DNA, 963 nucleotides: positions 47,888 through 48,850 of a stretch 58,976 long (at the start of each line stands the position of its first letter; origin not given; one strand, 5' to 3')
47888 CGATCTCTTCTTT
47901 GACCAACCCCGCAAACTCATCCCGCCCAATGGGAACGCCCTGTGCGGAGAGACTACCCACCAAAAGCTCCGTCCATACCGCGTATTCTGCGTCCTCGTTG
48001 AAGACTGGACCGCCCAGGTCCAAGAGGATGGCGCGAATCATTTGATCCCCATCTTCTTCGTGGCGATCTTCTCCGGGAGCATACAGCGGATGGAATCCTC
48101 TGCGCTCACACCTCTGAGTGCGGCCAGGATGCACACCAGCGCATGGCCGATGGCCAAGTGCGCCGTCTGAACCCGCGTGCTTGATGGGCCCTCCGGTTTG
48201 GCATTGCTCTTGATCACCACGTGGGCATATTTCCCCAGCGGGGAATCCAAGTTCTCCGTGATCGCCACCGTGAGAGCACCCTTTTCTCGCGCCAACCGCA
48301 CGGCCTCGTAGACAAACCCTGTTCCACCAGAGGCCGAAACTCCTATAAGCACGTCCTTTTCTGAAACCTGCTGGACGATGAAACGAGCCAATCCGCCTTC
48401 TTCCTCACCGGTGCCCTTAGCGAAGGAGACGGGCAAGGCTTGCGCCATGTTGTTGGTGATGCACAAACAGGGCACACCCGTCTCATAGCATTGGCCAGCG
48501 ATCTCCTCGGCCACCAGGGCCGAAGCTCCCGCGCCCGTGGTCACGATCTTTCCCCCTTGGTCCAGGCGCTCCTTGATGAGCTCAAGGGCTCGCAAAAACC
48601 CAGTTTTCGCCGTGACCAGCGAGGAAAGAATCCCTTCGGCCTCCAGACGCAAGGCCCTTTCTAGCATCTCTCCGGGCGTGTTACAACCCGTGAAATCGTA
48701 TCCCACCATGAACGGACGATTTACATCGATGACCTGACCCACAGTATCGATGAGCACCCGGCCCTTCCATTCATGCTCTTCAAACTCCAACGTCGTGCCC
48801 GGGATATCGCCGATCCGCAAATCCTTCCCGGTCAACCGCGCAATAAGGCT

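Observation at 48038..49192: Circularly permuted GTPase fused to a MurQ-like SIS phosphosugar-binding domain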

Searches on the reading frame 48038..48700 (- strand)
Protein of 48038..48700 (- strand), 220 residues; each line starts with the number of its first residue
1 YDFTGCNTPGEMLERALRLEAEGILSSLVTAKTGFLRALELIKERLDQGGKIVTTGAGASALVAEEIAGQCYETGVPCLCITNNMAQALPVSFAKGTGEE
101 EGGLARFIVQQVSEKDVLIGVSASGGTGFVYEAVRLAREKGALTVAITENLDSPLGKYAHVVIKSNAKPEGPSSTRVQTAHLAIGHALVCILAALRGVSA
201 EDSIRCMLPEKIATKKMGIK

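Call 60: search_solved_structures(query=window:48038-48700:-, max_evalue=0.001, show_alignments=5)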
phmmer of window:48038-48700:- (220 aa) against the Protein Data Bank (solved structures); distinct sequences matched with E-value up to 0.001: 21.
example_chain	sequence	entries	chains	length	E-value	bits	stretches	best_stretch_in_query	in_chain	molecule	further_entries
4s12_A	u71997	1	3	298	3.4e-11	46.7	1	34-179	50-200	N-acetylmuramic acid 6-phosphate etherase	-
4lzj_A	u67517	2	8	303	1.2e-09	41.7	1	37-177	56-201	N-acetylmuramic acid 6-phosphate etherase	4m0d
1nri_A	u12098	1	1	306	1.2e-09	41.6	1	37-177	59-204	Hypothetical protein HI0754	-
1x94_A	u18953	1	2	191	1.9e-09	41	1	37-192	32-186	putative Phosphoheptose isomerase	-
5lu5_A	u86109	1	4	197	2.7e-09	40.5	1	45-192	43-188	Phosphoheptose isomerase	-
5lu7_A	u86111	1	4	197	2.9e-09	40.4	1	45-192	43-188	Phosphoheptose isomerase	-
5lu6_A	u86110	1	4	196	3.6e-09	40.1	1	45-192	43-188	Phosphoheptose isomerase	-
2xbl_A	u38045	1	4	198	6.8e-09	39.2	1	45-192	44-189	PHOSPHOHEPTOSE ISOMERASE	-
2x3y_A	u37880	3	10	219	9.3e-09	38.8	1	45-192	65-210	PHOSPHOHEPTOSE ISOMERASE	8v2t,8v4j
2i22_A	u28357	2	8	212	1.7e-08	37.9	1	35-192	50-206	Phosphoheptose isomerase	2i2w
5ltz_A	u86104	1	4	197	1.8e-08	37.8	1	45-192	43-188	Phosphoheptose isomerase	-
3etn_A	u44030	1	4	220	2.4e-08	37.4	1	11-169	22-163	putative phosphosugar isomerase involved in capsule formation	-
1tk9_A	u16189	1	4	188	1.3e-07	35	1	32-191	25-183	Phosphoheptose isomerase 1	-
7en5_A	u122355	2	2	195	2.7e-07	34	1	87-198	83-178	HTH-type transcriptional regulator MurR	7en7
7en6_A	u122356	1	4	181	3.2e-07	33.7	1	86-190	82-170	HTH-type transcriptional regulator MurR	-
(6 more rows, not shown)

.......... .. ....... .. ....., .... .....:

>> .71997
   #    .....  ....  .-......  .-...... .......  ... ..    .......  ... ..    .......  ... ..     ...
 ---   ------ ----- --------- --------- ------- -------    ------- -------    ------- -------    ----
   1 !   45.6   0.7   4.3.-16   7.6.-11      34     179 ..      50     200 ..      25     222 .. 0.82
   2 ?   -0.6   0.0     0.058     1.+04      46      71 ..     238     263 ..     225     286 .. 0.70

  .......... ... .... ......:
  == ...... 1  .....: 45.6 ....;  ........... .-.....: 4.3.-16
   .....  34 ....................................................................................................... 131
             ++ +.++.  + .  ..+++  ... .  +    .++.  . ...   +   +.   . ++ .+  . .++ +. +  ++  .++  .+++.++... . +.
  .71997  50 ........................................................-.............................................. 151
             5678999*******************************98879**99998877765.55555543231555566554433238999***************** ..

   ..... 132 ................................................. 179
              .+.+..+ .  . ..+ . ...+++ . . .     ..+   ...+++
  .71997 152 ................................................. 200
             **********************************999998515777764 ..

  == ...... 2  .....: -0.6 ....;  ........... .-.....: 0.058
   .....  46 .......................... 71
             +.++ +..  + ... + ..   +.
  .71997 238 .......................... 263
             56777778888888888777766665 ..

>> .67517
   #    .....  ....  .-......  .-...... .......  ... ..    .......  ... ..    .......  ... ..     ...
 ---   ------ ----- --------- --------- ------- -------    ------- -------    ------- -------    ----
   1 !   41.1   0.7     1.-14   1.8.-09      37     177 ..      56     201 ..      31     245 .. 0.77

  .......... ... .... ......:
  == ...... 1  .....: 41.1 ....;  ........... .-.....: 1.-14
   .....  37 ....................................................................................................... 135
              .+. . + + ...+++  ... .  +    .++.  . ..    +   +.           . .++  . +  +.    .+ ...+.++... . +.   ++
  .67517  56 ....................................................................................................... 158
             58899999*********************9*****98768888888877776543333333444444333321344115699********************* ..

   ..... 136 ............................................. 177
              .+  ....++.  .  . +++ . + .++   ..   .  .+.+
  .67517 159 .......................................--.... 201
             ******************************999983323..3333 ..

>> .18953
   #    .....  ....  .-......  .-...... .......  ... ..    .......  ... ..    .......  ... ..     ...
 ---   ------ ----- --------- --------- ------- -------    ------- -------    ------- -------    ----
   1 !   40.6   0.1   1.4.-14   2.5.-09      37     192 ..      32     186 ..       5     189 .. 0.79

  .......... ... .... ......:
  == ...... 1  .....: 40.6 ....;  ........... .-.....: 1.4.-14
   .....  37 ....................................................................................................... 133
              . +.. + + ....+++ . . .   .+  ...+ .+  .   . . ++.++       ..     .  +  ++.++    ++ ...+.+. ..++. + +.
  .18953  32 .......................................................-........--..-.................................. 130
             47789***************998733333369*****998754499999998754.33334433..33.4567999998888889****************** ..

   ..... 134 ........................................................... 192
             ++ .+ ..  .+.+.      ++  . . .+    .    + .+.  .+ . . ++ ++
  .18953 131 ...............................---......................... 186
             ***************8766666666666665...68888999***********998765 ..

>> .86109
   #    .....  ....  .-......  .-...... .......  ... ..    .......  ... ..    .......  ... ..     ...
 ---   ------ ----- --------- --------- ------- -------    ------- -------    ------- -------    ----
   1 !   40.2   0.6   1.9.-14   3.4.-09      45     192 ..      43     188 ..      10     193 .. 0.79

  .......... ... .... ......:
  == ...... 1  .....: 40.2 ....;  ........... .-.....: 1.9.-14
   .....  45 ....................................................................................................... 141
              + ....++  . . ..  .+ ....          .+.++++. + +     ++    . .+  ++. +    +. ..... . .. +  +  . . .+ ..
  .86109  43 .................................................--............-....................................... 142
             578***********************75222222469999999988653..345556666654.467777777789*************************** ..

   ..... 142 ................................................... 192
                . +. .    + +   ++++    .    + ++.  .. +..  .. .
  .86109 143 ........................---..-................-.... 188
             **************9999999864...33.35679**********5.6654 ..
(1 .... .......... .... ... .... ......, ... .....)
